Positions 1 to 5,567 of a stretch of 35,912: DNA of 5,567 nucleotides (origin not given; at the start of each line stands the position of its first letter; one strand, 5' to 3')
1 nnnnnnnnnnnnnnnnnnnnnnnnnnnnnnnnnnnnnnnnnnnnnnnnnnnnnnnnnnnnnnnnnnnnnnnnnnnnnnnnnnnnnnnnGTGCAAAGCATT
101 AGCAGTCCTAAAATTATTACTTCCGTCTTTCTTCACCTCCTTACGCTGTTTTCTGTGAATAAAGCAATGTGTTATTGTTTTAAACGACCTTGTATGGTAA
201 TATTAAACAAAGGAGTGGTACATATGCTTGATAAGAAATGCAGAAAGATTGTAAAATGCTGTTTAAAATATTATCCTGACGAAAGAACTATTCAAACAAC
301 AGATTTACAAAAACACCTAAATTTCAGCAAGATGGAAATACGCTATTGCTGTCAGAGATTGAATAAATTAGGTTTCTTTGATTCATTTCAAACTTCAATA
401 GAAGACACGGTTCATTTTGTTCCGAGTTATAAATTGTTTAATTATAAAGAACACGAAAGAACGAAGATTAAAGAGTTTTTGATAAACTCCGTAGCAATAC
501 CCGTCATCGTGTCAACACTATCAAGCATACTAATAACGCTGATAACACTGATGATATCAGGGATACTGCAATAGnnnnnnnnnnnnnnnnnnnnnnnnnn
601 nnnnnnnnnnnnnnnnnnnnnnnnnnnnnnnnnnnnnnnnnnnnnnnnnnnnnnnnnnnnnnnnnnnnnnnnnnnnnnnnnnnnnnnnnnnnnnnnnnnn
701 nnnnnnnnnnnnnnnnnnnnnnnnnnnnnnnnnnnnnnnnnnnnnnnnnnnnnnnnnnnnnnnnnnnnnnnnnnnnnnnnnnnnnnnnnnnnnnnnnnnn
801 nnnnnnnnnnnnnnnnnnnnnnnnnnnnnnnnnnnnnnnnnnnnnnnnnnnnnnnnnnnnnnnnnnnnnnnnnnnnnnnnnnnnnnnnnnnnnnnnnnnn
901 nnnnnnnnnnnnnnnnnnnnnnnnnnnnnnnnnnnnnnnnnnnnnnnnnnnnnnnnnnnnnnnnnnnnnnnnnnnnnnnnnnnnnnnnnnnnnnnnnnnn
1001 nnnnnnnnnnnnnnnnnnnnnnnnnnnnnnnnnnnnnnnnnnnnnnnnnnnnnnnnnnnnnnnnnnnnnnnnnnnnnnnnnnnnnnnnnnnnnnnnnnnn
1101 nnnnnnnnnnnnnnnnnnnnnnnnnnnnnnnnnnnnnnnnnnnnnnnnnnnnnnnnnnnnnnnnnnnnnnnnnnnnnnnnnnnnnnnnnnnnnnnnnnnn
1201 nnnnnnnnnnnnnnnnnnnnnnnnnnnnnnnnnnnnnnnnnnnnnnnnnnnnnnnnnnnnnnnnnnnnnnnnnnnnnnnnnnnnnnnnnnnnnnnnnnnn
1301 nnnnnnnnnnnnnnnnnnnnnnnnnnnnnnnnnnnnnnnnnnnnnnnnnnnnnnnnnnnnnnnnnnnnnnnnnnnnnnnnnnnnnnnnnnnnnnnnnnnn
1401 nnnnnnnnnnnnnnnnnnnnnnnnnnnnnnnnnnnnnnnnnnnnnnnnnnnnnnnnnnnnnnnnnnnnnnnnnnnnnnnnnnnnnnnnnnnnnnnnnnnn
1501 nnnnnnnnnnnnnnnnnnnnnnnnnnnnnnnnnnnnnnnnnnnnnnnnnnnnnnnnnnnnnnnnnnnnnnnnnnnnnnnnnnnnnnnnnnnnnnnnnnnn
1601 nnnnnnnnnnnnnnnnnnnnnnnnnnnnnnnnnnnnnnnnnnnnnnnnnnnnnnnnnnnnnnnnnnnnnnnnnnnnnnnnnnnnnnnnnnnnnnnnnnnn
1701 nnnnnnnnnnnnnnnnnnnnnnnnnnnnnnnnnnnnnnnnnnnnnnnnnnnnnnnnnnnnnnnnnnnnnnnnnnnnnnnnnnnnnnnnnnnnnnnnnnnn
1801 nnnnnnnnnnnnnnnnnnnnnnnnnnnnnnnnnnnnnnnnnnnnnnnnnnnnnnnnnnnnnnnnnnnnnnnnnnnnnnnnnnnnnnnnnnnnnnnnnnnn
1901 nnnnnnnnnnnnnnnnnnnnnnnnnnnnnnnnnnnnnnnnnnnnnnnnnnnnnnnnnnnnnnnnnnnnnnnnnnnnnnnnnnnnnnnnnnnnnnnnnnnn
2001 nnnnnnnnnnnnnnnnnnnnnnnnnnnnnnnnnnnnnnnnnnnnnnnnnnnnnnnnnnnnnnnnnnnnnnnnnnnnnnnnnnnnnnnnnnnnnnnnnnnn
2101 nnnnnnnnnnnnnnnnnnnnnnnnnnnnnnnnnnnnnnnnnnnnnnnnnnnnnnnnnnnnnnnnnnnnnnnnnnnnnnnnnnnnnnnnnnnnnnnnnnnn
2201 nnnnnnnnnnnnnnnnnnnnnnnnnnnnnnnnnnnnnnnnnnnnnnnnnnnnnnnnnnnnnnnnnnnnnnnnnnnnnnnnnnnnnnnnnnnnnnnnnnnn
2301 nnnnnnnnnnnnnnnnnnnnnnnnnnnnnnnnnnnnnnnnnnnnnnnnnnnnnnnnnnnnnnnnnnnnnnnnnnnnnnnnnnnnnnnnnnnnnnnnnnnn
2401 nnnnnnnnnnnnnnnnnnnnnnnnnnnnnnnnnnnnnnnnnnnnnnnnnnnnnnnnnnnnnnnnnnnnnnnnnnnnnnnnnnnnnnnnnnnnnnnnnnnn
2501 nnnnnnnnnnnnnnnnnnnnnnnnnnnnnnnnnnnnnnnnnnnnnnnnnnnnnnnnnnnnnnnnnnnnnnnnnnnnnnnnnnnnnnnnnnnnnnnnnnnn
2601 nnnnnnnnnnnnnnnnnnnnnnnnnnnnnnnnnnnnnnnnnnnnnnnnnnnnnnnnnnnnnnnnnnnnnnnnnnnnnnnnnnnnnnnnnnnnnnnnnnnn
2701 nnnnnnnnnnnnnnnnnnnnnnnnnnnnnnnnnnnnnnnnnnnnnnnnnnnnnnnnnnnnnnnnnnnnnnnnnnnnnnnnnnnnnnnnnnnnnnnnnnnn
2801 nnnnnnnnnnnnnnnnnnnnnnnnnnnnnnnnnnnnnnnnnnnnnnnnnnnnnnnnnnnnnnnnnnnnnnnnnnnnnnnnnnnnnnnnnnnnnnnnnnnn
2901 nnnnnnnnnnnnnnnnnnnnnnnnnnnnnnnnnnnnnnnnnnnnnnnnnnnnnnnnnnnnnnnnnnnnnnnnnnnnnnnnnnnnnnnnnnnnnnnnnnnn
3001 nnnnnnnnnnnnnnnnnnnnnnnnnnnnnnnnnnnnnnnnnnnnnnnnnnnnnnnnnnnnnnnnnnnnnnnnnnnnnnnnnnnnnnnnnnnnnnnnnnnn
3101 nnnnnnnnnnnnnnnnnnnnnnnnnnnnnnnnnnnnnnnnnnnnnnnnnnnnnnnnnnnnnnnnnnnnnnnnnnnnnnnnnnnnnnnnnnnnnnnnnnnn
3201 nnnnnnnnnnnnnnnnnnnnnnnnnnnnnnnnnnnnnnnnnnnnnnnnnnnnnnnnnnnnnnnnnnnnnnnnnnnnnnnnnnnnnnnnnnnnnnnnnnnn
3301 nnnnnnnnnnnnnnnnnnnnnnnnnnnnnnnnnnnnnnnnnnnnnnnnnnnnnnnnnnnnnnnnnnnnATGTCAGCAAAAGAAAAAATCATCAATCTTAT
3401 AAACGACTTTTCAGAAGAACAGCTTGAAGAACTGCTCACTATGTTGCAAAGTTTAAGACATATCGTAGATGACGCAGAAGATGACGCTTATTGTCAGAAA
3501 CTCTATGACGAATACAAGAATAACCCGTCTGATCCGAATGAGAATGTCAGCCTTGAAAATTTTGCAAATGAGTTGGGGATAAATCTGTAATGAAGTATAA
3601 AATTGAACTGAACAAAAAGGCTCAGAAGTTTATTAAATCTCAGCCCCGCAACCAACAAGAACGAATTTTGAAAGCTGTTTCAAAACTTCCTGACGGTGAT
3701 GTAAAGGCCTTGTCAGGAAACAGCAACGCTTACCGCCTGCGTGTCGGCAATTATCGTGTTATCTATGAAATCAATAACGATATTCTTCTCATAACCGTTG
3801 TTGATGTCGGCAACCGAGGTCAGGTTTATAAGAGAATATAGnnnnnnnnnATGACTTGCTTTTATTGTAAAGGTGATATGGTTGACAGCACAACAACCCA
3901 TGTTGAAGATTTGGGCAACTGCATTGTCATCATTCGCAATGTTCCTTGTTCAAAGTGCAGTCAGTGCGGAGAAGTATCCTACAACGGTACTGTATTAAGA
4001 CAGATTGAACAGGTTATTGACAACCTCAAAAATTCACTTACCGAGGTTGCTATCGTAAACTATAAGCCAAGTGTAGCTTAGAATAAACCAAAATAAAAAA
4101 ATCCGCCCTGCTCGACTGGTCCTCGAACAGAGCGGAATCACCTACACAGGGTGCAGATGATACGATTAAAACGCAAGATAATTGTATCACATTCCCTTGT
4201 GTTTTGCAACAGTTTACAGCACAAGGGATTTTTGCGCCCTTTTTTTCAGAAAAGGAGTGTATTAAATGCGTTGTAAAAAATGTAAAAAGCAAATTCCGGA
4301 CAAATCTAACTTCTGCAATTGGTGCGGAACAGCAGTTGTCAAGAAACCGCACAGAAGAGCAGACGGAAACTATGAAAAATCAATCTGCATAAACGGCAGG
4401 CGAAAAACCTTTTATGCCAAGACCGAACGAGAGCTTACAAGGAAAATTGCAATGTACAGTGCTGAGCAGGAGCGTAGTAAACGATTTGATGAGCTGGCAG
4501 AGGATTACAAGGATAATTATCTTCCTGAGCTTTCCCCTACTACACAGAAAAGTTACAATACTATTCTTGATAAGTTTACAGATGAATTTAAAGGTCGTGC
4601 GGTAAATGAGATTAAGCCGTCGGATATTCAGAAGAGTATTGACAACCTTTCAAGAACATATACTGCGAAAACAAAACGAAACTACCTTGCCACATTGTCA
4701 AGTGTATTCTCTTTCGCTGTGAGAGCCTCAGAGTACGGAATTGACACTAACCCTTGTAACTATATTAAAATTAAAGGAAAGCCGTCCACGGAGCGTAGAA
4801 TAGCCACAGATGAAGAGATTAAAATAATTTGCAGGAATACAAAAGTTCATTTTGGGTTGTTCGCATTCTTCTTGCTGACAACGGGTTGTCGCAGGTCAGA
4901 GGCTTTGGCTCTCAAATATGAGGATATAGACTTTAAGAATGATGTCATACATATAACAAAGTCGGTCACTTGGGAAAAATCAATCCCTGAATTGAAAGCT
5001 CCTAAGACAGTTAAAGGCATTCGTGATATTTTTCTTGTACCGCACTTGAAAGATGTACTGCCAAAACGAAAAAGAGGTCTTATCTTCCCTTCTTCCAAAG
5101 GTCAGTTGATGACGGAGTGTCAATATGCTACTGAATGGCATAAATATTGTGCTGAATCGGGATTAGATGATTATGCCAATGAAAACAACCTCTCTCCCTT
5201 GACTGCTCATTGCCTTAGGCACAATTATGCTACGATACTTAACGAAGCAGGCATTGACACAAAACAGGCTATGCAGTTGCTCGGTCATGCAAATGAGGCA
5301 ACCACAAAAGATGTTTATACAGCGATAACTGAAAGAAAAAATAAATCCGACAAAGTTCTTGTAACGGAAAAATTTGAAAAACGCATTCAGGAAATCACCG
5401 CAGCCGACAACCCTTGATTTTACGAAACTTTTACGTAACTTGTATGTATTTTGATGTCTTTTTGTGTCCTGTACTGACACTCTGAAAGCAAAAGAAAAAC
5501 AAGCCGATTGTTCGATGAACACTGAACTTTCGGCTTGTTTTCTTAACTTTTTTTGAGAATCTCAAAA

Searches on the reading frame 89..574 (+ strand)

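Call 28: search_protein_families(library=pfam, proteins=[window:89-574:+], max_evalue=0.01)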
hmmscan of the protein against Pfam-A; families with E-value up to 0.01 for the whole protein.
window:89-574:+ (161 aa): 0 families

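Call 30: search_protein_families(library=padloc, proteins=[window:89-574:+], max_evalue=0.1)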
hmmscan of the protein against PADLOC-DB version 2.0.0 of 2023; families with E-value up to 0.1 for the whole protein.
window:89-574:+ (161 aa): 0 families

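Call 31: search_protein_families(library=ncbifam, proteins=[window:89-574:+], max_evalue=0.1)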
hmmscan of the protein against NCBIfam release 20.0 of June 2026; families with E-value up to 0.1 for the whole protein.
window:89-574:+ (161 aa): 1 family
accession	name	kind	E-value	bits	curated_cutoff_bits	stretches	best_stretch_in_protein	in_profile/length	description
NF003008.0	PRK03824.1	equivalog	0.031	14.2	125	1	41-130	33-118/135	hydrogenase nickel incorporation protein HypA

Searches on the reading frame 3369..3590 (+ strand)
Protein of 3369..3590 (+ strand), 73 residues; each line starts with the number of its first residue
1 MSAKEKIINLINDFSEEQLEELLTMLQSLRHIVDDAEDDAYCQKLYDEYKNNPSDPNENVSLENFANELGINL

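Call 31: search_protein_families(library=ncbifam, proteins=[window:3369-3590:+], max_evalue=0.1)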
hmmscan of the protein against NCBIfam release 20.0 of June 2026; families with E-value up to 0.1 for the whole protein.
window:3369-3590:+ (73 aa): 1 family
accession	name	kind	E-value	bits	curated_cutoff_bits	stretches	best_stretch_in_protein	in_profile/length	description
NF046040.1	RelB_antitoxin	equivalog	0.081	13.3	50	0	33-70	36-69/69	type II toxin-antitoxin system RelB family antitoxin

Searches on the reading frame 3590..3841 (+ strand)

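Call 28: search_protein_families(library=pfam, proteins=[window:3590-3841:+], max_evalue=0.01)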
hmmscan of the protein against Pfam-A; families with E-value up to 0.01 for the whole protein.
window:3590-3841:+ (83 aa): 1 family
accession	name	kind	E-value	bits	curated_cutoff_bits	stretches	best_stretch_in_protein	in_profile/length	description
PF05016.21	ParE_toxin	-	3.6e-09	37.5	23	1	6-80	2-89/89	ParE toxin of type II toxin-antitoxin system, parDE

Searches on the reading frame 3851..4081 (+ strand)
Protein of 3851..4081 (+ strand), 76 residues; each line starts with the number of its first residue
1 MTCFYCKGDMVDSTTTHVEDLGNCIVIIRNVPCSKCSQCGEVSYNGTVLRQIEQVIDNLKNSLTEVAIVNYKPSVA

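Call 31: search_protein_families(library=ncbifam, proteins=[window:3851-4081:+], max_evalue=0.1)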
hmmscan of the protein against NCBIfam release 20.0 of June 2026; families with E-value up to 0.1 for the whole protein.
window:3851-4081:+ (76 aa): 5 families
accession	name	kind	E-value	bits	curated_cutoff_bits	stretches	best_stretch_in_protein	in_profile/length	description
TIGR03831.1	YgiT_finger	domain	2.4e-12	46.9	20.2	1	3-42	1-41/46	YgiT-type zinc finger protein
TIGR03830.1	CxxCG_CxxCG_HTH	subfamily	0.0026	17.5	61.8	1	3-65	1-63/127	type II TA system antitoxin MqsA family protein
TIGR03829.1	YokU_near_AblA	hypoth_equivalog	0.007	16.6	90.85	1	3-55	2-57/89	YokU family protein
NF047912.1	ECs_2282_CxxC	subfamily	0.04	13.8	37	0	33-60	27-54/60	ECs_2282 family putative zinc-binding protein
NF011522.0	PRK14961.1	equivalog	0.089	11.6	562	1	23-53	63-92/363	DNA polymerase III subunits gamma and tau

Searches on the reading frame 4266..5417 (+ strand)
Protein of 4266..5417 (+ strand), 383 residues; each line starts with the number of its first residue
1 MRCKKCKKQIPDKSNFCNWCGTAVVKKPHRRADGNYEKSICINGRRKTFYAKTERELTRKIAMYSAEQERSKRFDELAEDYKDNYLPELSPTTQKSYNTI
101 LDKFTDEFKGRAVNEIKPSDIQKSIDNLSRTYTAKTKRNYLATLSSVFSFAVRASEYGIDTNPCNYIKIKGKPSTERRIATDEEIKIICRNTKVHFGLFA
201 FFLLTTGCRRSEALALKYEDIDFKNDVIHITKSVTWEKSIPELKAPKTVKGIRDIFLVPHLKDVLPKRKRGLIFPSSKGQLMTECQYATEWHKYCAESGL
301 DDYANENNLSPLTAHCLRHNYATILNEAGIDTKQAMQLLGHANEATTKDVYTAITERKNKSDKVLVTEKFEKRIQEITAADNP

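Call 7: search_protein_families(library=pfam, proteins=[window:4266-5417:+], max_evalue=1)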
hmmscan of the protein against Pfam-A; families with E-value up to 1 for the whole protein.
window:4266-5417:+ (383 aa): 13 families
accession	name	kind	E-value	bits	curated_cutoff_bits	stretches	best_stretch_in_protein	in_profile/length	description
PF00589.27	Phage_integrase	-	7.9e-25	88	27.1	1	192-355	20-169/172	Phage integrase family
PF02899.23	Phage_int_SAM_1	-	2.5e-07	31.3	22.3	1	88-154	13-82/83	Phage integrase, N-terminal SAM-like domain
PF14659.12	Phage_int_SAM_3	-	1.1e-06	29.3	22.6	1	74-128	2-57/58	Phage integrase, N-terminal SAM-like domain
PF22022.2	Phage_int_M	-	3.3e-05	24.5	27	1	74-154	1-82/96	Phage integrase central domain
PF12773.13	DZR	-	0.00013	22.5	27.3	1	3-25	1-23/45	Double zinc ribbon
PF13495.12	Phage_int_SAM_4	-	0.00023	22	27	1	88-149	13-76/85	Phage integrase, N-terminal SAM-like domain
PF11917.13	DUF3435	-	0.0009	18.7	25.8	1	310-352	193-236/418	Protein of unknown function (DUF3435)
PF13240.11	Zn_Ribbon_1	-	0.0015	18.7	25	1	3-23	2-22/23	zinc-ribbon domain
PF24460.1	DUF7575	-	0.0021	17.8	28.5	1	2-23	5-26/28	Domain of unknown function (DUF7575)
PF25100.1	DUF7809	-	0.037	14.8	27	1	72-163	62-154/160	Domain of unknown function (DUF7809)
PF13102.12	Phage_int_SAM_5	-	0.052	14.4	22.3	1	74-154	2-85/98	Phage integrase SAM-like domain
PF08772.16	Zn_ribbon_NOB1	-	0.052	14.1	24.9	1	1-44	9-53/72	Nin one binding (NOB1) Zn-ribbon like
PF18912.6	DZR_2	-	0.13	12.5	27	1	3-24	24-46/56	Double zinc ribbon domain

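Call 8: search_protein_families(library=phrogs, proteins=[window:4266-5417:+], max_evalue=1)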
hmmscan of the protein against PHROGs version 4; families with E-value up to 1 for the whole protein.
window:4266-5417:+ (383 aa): 16 families
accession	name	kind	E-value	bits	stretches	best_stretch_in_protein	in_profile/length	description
phrog_1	-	integration and excision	1.8e-69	236.6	1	26-359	114-442/611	integrase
phrog_216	-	integration and excision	1.1e-29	104.5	1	133-360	11-230/301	integrase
phrog_7685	-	integration and excision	1.5e-10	42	1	261-361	141-230/240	integrase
phrog_7244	-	integration and excision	9.7e-06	26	1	89-243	91-243/263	integrase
phrog_5830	-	integration and excision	9.8e-06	26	1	79-355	6-256/318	integrase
phrog_2546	-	unknown function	0.00082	20.6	1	1-44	1-45/180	-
phrog_23271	-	unknown function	0.0024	18.8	1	312-351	9-47/67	-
phrog_16564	-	unknown function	0.044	14.6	1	2-24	96-118/154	-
phrog_10714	-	unknown function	0.047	14.9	1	2-23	75-98/109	-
phrog_29165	-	unknown function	0.055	14.7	1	107-136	105-134/139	-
phrog_7269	-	integration and excision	0.11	13.5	1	313-348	29-64/89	integrase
phrog_24775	-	unknown function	0.18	13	1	312-351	28-66/101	-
phrog_13644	-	unknown function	0.23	13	1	66-135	35-103/113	-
phrog_10292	-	unknown function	0.29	12.1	1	1-24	4-27/136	-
phrog_6586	-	unknown function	0.42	11.5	1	1-27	4-30/129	-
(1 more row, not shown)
